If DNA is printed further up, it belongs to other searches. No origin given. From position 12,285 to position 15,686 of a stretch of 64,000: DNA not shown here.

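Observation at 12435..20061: Type III-like R-M operon with atypical order and an inserted unknown gene (Res - X - Mod - small ORF) on a low-GC island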

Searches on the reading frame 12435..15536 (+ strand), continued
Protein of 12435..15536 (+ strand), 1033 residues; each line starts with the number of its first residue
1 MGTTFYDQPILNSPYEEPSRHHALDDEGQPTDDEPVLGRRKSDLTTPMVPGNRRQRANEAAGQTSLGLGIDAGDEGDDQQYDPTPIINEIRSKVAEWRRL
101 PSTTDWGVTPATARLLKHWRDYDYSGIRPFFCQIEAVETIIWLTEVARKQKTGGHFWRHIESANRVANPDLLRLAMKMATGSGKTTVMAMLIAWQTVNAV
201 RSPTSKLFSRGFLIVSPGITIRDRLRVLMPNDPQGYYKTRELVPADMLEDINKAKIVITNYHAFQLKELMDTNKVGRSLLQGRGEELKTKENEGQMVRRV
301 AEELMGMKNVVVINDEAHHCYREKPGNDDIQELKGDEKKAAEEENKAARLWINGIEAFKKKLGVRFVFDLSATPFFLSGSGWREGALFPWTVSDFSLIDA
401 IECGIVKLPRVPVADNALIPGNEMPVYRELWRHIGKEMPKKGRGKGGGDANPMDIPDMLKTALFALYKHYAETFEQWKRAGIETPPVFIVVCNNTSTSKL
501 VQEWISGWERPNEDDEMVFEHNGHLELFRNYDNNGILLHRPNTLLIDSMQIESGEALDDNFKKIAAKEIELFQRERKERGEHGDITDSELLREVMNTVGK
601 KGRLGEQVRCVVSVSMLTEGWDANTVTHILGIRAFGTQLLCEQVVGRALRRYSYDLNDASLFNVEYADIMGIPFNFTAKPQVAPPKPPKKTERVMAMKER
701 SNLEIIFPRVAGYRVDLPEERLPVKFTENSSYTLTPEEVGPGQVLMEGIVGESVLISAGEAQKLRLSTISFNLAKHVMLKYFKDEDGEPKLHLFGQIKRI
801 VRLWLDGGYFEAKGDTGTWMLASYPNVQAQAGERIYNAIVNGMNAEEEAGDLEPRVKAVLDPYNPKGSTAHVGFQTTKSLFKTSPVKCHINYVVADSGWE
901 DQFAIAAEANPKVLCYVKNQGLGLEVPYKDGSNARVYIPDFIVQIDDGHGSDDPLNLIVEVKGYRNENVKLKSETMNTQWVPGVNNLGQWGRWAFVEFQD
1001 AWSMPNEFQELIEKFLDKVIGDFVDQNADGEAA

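Call 82: search_protein_families(library=padloc, proteins=[L005:5225-6877:+, L011:13072-14232:+, L016:12994-14016:+, L017:13014-13928:+, L018:13005-13928:+, L019:12985-13944:+, L021:13133-13954:+, L024:13017-13676:+, L045:10990-11913:+], max_evalue=0.01)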
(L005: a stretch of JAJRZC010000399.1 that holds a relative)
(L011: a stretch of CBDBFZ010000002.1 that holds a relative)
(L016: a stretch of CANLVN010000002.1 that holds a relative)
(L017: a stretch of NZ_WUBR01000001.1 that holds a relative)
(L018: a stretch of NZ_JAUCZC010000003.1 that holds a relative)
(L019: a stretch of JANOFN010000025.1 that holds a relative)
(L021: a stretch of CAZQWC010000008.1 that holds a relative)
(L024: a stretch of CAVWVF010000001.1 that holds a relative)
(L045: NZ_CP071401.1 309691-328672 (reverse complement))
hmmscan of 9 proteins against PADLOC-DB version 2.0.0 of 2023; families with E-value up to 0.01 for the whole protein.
L005:5225-6877:+ (550 aa): 0 families

L011:13072-14232:+ (386 aa): 1 family
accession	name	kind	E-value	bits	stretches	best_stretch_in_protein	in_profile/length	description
PDLC05016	PDC-S42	-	0.0021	15.5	0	229-307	183-252/320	-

L016:12994-14016:+ (340 aa): 8 families
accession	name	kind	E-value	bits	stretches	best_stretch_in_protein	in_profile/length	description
PDLC03966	TmtA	-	3.9e-13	46.1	1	220-315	1523-1626/1655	-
PDLC03971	TmtA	-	4.9e-10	35.6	1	252-314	1688-1755/1782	-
PDLC03964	TmtA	-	1.8e-07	27.6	1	224-314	1429-1513/1538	-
PDLC03972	TmtA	-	6.5e-07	25.8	1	219-315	1179-1282/1302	-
PDLC00659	HmaA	-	3.7e-06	23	1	219-327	1041-1151/1176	SNF2 helicase / DEAD-box helicase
PDLC03965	TmtA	-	0.00021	17.4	1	218-311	1234-1330/1370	-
PDLC03969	TmtA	-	0.00049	15.7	1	220-304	1385-1473/1563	-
PDLC05008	PDC-S36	-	0.00074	17.3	1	253-333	198-278/280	-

L017:13014-13928:+ (304 aa): 0 families

L018:13005-13928:+ (307 aa): 3 families
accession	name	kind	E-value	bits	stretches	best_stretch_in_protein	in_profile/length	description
PDLC04911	PDC-S11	-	1.6e-74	249.1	1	4-303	3-312/318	-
PDLC04912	PDC-S11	-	6.7e-62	207.5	1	3-191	3-189/313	-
PDLC04914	PDC-S11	-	2.2e-60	202.5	1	4-188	3-179/314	-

L019:12985-13944:+ (319 aa): 0 families

L021:13133-13954:+ (273 aa): 1 family
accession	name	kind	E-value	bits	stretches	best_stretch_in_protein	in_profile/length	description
PDLC01154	NYN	-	0.0011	16.3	1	190-233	229-270/310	"LabA-like protein, NYN family nuclease"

L024:13017-13676:+ (219 aa): 14 families
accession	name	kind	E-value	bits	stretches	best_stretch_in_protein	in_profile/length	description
PDLC04938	PDC-S15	-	1.2e-62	209.8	1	9-218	47-266/276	-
PDLC04937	PDC-S15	-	1.8e-32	111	1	8-217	18-243/254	-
PDLC04936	PDC-S15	-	1.4e-25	88.3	2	17-136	34-154/300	-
PDLC04933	PDC-S15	-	1.3e-24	85.2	2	17-137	22-139/286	-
PDLC04929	PDC-S15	-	2.6e-20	71.5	2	34-116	44-129/308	-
PDLC04926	PDC-S15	-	3.7e-16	57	1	21-130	30-138/300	-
PDLC04934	PDC-S15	-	1.2e-15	55.5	1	19-168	55-206/416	-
PDLC04931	PDC-S15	-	1e-14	53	1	18-214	58-264/282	-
PDLC04930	PDC-S15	-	3.5e-12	44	1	17-115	19-118/380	-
PDLC04927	PDC-S15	-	1.3e-11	42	1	21-116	35-123/422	-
PDLC04932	PDC-S15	-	5.4e-11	40.4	1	15-109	33-139/324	-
PDLC04940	PDC-S15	-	9.9e-10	36.5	1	67-167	102-202/280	-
PDLC04939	PDC-S15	-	8.5e-08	29.5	1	19-110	26-110/487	-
PDLC04935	PDC-S15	-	5.4e-05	20.2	1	74-168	189-277/535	-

L045:10990-11913:+ (307 aa): 0 families

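Call 85: search_protein_families(library=padloc, proteins=[L016:17204-17803:+], max_evalue=0.01)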
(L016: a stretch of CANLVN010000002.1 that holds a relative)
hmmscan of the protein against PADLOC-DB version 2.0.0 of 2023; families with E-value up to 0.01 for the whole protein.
L016:17204-17803:+ (199 aa): 0 families

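Call 97: get_annotated_region(hit=H3, flank=7000)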
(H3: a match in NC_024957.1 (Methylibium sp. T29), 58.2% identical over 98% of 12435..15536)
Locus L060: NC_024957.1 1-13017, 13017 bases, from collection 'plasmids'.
description: Methylibium sp. T29 plasmid pT29A, complete sequence
organism: Methylibium sp. T29 (NCBI taxid 1430884)
taxonomy: Bacteria; Pseudomonadota; Betaproteobacteria; Burkholderiales; Sphaerotilaceae; Methylibium; Methylibium sp. T29
host: -; source: water; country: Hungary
typing (MOB-suite, as given by PLSDB): non-mobilizable; replicon rep_cluster_733
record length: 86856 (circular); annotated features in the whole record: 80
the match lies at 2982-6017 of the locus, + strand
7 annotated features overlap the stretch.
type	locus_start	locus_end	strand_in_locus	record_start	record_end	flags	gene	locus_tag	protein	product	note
CDS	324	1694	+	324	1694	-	-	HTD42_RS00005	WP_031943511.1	replication initiation protein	GO:0006270 - DNA replication initiation [Evidence IEA]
CDS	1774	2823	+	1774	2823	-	-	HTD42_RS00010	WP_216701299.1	PDDEXK nuclease domain-containing protein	-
CDS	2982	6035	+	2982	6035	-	-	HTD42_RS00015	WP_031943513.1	BPTD_3080 family restriction endonuclease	-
CDS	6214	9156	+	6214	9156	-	-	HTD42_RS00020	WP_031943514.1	Tn3 family transposase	-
CDS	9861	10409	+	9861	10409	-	-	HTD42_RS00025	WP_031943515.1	bifunctional adenosylcobinamide kinase/adenosylcobinamide-phosphate guanylyltransferase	GO:0009236 - cobalamin biosynthetic process [Evidence IEA]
CDS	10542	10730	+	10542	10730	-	-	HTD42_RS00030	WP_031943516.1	CbtB domain-containing protein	-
CDS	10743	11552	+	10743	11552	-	-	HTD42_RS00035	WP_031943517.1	CbtA family protein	-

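Call 98: get_annotated_region(hit=H14, flank=7000)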
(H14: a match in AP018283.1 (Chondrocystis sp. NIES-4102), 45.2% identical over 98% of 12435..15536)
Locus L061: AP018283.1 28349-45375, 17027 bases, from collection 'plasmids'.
description: Chondrocystis sp. NIES-4102 plasmid plasmid2 DNA, complete genome
organism: Chondrocystis sp. NIES-4102 (NCBI taxid 2005460)
taxonomy: Bacteria; Cyanobacteriota; Cyanophyceae; Chroococcales; Chroococcaceae; Chondrocystis; Chondrocystis sp. NIES-4102
host: -; source: -; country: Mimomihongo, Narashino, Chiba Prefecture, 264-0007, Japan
typing (MOB-suite, as given by PLSDB): non-mobilizable
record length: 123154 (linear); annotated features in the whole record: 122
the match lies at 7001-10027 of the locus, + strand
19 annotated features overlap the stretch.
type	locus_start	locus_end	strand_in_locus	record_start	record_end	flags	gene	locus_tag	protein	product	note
CDS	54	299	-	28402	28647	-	-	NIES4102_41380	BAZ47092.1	hypothetical protein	-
CDS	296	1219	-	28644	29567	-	-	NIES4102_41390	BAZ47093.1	hypothetical protein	-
CDS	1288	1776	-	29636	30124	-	-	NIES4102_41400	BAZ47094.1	hypothetical protein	-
CDS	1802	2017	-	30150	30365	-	-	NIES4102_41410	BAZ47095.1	hypothetical protein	-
CDS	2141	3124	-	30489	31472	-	-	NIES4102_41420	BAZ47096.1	hypothetical protein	-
CDS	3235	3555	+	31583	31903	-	-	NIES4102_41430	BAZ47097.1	hypothetical protein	-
CDS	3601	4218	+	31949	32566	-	-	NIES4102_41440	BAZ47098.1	hypothetical protein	-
CDS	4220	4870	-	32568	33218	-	-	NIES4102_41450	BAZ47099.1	hypothetical protein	-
CDS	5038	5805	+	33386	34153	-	-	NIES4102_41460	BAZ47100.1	hypothetical protein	-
CDS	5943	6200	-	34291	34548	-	-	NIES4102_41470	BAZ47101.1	hypothetical protein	-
CDS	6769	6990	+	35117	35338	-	-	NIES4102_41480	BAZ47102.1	XRE family transcriptional regulator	-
CDS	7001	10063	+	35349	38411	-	-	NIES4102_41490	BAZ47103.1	type III restriction-modification enzyme, R/helicase subunit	-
CDS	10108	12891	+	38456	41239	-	-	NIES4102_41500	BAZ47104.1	DNA methylase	-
CDS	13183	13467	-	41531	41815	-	-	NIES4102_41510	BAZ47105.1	hypothetical protein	-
CDS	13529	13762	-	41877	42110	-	-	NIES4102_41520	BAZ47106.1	hypothetical protein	-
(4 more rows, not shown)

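Call 99: get_annotated_region(hit=H10, flank=7000)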
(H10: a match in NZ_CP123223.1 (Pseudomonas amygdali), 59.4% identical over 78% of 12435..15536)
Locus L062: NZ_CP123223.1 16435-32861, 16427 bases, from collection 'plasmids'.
description: Pseudomonas amygdali pv. aesculi strain 2250 plasmid pPae2250X, complete sequence
organism: Pseudomonas amygdali (NCBI taxid 251722)
taxonomy: Bacteria; Pseudomonadota; Gammaproteobacteria; Pseudomonadales; Pseudomonadaceae; Pseudomonas; Pseudomonas amygdali
host: -; source: Aesculus hippocastanum,cell culture; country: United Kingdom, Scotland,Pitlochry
typing (MOB-suite, as given by PLSDB): mobilizable; replicon rep_cluster_283; relaxase MOBP
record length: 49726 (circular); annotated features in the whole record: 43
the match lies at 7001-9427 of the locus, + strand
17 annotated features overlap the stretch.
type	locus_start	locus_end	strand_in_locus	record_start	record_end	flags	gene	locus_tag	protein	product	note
CDS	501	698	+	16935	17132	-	-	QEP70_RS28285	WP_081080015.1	hypothetical protein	-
CDS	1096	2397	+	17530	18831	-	-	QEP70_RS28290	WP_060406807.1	replication initiation protein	-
CDS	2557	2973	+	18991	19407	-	-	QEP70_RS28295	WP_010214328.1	hypothetical protein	-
CDS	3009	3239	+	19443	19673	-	-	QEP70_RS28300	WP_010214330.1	hypothetical protein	-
CDS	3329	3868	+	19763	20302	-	-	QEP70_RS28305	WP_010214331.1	hypothetical protein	-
CDS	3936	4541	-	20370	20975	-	-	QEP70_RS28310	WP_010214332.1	hypothetical protein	-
CDS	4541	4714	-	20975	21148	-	-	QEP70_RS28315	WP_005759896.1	hypothetical protein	-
CDS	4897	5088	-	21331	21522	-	-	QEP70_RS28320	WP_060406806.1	hypothetical protein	-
CDS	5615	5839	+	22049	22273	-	-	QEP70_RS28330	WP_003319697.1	antitoxin MazE family protein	-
CDS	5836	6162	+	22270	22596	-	-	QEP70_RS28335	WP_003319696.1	type II toxin-antitoxin system PemK/MazF family toxin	-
CDS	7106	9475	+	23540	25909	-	-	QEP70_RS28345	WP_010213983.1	BPTD_3080 family restriction endonuclease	-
CDS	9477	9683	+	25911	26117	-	-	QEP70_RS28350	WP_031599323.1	hypothetical protein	-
CDS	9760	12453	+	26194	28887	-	-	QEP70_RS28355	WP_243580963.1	site-specific DNA-methyltransferase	GO:0009307 - DNA restriction-modification system [Evidence IEA]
CDS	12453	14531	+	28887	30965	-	-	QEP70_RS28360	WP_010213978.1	UvrD-helicase domain-containing protein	-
CDS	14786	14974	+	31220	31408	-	-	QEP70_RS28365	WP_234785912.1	SEC-C metal-binding domain-containing protein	-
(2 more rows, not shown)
